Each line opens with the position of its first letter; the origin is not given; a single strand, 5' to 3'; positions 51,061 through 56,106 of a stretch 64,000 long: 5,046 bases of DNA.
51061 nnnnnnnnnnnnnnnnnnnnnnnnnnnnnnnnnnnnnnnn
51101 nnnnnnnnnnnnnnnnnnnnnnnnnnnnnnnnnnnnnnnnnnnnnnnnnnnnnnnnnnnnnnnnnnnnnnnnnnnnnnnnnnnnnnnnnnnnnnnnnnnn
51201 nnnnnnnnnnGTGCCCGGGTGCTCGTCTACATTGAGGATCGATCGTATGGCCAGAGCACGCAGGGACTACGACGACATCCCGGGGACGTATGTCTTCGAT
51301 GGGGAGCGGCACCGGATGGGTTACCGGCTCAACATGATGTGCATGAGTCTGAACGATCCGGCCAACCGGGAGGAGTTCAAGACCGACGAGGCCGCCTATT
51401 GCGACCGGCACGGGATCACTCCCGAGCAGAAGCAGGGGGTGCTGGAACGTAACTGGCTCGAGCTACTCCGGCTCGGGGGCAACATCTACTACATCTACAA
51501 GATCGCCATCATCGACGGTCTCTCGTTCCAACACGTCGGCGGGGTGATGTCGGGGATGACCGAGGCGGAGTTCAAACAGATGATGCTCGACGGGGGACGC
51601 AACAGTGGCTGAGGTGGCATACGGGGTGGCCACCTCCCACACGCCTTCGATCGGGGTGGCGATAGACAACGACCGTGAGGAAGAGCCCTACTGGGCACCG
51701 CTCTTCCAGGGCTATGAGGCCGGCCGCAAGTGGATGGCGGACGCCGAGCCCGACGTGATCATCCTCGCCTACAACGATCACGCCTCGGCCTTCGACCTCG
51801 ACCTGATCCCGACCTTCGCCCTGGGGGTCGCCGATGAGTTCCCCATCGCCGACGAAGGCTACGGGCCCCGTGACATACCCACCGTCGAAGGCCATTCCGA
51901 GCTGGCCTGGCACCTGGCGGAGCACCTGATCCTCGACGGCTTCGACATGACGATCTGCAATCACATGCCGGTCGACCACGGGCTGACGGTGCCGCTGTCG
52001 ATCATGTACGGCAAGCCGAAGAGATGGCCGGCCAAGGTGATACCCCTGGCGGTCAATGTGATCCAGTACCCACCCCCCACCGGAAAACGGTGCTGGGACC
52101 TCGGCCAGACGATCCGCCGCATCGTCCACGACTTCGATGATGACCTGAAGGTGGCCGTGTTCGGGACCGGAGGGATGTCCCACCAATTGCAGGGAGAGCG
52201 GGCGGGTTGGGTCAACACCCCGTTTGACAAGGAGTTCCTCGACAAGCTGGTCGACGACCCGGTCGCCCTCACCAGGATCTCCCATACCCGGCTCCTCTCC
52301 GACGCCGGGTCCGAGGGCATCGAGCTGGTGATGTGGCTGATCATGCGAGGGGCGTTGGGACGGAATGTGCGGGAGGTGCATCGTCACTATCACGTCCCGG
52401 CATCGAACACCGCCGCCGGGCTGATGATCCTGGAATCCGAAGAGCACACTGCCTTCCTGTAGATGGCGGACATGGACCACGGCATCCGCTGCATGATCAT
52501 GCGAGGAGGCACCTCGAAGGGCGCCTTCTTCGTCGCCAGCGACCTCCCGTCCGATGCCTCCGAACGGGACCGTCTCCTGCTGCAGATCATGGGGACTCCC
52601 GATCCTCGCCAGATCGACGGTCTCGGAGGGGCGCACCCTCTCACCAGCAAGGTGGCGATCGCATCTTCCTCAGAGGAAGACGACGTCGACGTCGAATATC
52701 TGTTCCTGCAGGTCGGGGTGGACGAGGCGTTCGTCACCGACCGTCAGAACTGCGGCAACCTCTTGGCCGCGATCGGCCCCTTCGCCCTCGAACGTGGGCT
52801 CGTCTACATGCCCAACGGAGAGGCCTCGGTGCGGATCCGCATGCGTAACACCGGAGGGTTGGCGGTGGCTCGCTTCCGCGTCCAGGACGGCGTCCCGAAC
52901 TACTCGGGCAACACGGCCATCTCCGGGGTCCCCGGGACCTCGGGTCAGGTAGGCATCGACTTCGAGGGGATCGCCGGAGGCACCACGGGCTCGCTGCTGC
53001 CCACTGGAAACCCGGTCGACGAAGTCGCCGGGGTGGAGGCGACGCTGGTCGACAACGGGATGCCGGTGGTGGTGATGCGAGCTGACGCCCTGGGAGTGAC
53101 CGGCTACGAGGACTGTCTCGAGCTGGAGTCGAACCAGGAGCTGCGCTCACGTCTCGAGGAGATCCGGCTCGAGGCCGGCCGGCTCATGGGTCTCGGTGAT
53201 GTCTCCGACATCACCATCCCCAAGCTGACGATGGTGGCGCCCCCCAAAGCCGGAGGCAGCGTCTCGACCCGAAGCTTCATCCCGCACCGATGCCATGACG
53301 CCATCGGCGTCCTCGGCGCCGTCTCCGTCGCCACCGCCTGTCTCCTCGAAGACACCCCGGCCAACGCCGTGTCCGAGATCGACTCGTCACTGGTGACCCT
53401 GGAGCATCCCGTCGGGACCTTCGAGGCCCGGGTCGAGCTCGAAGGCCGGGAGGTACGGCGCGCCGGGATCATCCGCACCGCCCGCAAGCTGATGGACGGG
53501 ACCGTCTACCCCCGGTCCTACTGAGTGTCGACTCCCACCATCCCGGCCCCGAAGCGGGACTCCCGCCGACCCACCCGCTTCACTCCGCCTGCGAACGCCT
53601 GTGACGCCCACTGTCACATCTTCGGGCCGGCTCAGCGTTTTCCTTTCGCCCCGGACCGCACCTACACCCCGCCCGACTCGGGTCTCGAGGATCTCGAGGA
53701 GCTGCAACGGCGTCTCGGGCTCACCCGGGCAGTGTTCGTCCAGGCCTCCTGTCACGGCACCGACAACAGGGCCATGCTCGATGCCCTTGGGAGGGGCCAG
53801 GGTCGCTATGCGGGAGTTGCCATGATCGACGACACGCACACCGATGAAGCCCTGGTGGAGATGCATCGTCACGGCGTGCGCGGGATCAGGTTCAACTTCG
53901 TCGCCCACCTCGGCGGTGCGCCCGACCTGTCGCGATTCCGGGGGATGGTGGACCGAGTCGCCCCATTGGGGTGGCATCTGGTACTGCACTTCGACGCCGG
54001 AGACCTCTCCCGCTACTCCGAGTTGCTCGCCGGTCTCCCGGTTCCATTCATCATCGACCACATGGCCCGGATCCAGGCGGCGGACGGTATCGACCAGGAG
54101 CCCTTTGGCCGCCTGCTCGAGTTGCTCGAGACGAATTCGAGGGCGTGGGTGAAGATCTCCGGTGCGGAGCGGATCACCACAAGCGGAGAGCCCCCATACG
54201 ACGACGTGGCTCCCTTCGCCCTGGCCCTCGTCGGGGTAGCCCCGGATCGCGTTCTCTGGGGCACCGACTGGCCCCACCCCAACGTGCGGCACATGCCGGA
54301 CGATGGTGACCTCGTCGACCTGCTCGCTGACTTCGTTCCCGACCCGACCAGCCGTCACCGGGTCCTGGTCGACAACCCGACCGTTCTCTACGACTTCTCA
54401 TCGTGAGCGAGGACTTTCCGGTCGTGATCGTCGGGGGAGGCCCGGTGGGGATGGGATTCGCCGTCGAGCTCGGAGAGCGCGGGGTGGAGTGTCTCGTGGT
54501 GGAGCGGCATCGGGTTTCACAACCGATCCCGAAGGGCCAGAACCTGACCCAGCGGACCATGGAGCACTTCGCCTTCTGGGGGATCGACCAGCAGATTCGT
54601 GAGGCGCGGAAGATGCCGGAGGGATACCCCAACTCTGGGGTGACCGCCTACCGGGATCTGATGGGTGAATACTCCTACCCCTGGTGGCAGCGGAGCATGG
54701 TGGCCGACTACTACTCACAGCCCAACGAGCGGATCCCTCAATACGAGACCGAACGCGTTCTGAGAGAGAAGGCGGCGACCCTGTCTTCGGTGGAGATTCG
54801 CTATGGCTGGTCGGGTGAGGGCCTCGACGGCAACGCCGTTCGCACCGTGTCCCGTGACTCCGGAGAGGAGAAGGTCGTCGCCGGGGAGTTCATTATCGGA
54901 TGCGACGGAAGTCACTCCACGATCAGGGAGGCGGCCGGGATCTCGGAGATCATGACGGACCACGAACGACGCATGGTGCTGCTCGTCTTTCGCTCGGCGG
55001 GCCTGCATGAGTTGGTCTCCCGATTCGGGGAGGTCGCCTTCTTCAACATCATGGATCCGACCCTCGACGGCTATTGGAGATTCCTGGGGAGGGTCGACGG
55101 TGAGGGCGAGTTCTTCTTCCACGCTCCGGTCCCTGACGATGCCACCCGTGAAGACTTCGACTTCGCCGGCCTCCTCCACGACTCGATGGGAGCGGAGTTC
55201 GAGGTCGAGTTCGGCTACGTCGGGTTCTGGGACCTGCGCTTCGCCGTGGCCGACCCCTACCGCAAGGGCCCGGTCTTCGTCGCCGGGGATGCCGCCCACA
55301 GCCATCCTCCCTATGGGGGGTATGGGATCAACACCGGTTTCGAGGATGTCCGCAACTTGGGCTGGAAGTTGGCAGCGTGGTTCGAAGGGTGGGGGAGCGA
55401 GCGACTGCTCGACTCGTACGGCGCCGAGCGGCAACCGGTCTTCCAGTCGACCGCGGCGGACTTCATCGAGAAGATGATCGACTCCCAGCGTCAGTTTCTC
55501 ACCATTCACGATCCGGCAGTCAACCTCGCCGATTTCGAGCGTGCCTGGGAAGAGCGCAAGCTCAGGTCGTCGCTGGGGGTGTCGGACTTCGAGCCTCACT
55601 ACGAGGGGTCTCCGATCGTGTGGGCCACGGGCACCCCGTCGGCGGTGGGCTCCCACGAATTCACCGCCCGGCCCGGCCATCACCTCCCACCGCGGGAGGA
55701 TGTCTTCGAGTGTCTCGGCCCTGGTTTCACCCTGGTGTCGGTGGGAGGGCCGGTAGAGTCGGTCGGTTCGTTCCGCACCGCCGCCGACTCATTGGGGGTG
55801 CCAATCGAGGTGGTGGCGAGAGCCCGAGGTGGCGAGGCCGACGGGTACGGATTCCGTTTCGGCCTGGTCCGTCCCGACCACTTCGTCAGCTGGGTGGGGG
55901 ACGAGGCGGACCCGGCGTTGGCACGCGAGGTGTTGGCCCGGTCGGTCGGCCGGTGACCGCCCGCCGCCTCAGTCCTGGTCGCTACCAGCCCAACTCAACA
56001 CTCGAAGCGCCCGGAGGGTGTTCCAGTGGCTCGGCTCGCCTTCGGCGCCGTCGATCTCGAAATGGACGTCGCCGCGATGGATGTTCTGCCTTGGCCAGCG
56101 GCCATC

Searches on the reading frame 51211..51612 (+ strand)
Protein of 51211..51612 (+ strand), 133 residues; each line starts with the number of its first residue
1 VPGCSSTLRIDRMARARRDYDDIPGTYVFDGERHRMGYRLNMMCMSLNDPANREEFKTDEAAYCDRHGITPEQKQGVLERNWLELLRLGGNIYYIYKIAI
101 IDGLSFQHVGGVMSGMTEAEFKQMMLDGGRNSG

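Call 22: search_protein_families(library=pfam, proteins=[window:51211-51612:+], max_evalue=0.001)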
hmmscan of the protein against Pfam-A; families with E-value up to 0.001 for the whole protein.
window:51211-51612:+ (133 aa): 1 family
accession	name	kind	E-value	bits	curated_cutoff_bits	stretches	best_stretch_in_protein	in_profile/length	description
PF07746.16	LigA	-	7.5e-38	129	25.3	1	40-125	1-86/87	Aromatic-ring-opening dioxygenase LigAB, LigA subunit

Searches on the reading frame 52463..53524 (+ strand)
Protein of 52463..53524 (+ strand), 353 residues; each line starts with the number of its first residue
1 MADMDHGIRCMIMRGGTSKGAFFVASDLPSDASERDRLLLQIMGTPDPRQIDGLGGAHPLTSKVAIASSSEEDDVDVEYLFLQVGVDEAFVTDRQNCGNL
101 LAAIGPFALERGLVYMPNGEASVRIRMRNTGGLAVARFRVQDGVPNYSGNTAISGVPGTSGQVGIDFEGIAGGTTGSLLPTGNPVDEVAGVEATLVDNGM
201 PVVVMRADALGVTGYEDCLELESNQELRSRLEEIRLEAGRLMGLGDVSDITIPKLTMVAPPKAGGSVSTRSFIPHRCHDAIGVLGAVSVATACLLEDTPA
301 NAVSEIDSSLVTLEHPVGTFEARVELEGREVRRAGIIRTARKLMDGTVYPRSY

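Call 22: search_protein_families(library=pfam, proteins=[window:52463-53524:+], max_evalue=0.001)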
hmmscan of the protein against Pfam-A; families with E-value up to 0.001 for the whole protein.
window:52463-53524:+ (353 aa): 1 family
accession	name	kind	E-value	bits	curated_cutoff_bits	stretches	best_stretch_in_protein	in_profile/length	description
PF04303.18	PrpF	-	5.1e-101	338.7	27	1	8-349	4-369/371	PrpF protein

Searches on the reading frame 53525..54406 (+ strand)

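Call 22: search_protein_families(library=pfam, proteins=[window:53525-54406:+], max_evalue=0.001)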
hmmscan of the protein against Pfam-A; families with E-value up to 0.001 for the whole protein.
window:53525-54406:+ (293 aa): 1 family
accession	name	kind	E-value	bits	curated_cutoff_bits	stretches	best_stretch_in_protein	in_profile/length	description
PF04909.20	Amidohydro_2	-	6.4e-57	193.9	26.4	1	26-291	1-289/289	Amidohydrolase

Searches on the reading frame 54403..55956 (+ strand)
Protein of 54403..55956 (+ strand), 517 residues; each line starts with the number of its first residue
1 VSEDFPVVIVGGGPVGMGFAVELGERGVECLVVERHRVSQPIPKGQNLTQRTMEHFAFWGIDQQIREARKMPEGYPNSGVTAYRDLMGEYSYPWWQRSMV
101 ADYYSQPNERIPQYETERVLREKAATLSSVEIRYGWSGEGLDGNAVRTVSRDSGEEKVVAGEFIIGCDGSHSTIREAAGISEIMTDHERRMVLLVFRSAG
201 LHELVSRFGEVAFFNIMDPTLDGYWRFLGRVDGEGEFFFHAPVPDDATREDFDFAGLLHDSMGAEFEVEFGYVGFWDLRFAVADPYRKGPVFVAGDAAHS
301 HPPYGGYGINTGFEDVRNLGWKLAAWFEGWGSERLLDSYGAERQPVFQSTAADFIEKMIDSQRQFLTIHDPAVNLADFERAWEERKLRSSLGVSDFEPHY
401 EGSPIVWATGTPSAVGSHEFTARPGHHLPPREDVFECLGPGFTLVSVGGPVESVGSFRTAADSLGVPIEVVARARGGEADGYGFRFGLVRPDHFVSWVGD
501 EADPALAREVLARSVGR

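Call 21: search_protein_families(library=pfam, proteins=[window:54403-55956:+], max_evalue=0.001)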
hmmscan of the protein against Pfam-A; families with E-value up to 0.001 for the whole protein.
window:54403-55956:+ (517 aa): 5 families
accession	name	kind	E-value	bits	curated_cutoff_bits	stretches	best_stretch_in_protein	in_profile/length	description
PF01494.25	FAD_binding_3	-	6.4e-64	216.8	22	1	5-349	2-344/349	FAD binding domain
PF13738.12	Pyr_redox_3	-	2.5e-05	24.1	30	1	8-42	1-36/305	Pyridine nucleotide-disulphide oxidoreductase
PF21274.3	Rng_hyd_C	-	3e-05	24.7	27.5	1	455-517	40-106/107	Aromatic-ring hydroxylase, C-terminal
PF01266.30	DAO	-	0.00015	21.9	27.9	1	7-39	2-35/353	FAD dependent oxidoreductase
PF13450.12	NAD_binding_8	-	0.00046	20.9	21.9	1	9-37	1-29/68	NAD(P)-binding Rossmann-like domain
